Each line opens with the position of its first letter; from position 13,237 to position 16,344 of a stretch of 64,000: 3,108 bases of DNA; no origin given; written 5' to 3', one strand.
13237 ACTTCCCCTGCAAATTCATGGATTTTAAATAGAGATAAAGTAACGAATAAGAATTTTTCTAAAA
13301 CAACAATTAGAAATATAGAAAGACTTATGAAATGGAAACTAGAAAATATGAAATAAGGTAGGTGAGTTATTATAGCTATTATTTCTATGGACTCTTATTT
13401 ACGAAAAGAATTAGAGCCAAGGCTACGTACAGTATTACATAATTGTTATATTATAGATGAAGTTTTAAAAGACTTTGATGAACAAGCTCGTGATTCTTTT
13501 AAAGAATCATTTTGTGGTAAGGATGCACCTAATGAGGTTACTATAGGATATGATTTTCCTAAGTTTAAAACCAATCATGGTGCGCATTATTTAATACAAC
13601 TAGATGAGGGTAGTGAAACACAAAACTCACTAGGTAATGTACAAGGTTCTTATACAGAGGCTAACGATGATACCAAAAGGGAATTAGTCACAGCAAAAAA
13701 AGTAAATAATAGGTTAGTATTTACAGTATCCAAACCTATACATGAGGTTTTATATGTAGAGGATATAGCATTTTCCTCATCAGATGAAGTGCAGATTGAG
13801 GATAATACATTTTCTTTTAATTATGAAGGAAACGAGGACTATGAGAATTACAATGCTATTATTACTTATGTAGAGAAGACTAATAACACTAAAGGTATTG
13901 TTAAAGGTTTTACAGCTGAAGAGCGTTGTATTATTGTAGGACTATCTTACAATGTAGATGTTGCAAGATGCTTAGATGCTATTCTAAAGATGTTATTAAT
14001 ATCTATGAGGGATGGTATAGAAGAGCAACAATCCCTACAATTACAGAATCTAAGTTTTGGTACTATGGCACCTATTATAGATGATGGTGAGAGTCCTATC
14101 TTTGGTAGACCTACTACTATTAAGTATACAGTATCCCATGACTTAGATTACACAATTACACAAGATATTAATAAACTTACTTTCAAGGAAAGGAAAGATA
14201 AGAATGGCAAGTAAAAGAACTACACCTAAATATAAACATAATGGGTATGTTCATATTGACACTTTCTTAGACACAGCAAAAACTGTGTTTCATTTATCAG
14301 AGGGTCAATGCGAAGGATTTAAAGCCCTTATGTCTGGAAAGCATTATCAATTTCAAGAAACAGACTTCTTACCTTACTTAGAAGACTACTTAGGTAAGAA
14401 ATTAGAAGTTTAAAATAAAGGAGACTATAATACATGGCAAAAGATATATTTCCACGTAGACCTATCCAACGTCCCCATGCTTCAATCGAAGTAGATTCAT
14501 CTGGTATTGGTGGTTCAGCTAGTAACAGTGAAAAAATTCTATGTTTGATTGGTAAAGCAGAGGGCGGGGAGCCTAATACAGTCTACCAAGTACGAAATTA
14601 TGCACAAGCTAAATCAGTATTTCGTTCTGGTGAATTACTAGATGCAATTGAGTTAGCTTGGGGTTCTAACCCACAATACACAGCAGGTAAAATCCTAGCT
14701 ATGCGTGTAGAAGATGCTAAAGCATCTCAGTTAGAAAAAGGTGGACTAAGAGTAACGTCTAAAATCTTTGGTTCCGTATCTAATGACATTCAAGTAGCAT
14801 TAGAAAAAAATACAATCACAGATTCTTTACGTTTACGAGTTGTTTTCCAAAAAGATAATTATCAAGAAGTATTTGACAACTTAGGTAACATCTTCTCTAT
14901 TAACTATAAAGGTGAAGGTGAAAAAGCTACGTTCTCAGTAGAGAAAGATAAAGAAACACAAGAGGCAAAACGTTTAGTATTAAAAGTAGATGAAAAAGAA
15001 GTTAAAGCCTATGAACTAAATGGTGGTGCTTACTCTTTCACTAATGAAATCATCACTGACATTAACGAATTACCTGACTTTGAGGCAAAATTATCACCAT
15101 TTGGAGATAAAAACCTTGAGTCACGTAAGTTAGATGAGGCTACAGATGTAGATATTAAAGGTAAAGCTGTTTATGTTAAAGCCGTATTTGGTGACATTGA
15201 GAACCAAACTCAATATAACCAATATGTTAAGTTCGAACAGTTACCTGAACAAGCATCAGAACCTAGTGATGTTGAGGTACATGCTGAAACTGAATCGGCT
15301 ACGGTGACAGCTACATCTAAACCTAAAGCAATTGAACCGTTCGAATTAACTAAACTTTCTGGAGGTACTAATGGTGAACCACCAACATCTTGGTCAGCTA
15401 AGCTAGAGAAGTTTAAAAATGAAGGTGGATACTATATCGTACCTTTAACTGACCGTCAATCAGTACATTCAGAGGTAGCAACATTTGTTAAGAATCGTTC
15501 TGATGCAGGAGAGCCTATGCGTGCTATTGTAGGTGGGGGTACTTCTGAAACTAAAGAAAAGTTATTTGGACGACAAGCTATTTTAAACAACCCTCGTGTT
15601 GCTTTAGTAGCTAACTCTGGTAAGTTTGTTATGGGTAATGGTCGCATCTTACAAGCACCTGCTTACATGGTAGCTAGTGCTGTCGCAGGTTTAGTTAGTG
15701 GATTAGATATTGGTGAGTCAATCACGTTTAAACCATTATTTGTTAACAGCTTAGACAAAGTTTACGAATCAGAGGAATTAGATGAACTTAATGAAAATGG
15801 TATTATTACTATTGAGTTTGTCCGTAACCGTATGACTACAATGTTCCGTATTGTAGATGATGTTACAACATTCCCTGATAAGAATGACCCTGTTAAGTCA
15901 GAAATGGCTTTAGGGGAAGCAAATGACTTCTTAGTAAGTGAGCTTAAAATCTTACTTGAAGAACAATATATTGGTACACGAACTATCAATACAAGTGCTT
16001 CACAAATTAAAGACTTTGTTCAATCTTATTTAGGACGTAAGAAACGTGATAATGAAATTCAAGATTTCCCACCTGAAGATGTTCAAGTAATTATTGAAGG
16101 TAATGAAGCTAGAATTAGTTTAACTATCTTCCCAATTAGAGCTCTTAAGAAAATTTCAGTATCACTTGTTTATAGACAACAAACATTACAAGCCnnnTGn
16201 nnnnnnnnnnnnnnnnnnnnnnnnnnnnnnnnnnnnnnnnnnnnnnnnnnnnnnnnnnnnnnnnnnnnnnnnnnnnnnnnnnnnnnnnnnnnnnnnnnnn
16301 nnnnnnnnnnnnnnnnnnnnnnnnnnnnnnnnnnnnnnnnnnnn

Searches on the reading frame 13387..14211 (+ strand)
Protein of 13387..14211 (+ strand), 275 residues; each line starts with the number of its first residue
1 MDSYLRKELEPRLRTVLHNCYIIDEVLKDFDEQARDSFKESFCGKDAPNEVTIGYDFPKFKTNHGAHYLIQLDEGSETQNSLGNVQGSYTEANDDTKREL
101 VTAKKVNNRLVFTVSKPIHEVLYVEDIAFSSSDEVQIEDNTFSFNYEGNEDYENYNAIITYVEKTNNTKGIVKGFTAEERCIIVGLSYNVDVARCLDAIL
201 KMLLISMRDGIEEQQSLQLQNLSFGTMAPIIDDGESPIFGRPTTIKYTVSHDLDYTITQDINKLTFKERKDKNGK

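Call 22: search_protein_families(library=pfam, proteins=[window:13387-14211:+], max_evalue=0.01)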
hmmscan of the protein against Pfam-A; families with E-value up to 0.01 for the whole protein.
window:13387-14211:+ (275 aa): 1 family
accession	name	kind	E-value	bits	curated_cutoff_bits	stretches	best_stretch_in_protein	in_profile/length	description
PF23932.1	SP10_terminator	-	1.1e-106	356.7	27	1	1-272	6-278/279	Phage termination protein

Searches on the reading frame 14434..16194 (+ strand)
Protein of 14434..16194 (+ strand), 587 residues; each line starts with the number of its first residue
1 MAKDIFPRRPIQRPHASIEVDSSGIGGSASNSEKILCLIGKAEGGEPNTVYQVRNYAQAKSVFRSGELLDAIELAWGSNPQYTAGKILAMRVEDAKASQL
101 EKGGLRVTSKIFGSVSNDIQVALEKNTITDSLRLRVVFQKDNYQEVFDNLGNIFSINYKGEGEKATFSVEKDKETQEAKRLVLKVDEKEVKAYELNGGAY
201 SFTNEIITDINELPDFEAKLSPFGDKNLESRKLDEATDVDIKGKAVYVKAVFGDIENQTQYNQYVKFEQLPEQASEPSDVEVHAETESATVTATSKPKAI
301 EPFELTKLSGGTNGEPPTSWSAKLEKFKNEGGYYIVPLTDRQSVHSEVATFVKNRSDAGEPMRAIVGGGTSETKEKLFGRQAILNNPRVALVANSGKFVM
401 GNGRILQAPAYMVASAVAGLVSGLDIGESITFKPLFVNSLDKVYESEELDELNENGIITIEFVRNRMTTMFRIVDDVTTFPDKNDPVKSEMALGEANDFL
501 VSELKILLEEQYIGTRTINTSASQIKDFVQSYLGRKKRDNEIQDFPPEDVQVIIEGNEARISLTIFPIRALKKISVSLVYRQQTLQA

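Call 22: search_protein_families(library=pfam, proteins=[window:14434-16194:+], max_evalue=0.01)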
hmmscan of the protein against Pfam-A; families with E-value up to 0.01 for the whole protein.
window:14434-16194:+ (587 aa): 1 family
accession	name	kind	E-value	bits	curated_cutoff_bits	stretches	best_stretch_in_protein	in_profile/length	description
PF04984.19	Phage_sheath_1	-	2.3e-10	41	31.4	1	335-479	24-168/168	Phage tail sheath protein subtilisin-like domain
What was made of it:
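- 14434..16197 (+): Tail sheath gene (587 aa), immediately upstream; context only. Pfam PF04984 Phage_sheath_1, E = 2.3e-10 (call 22).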
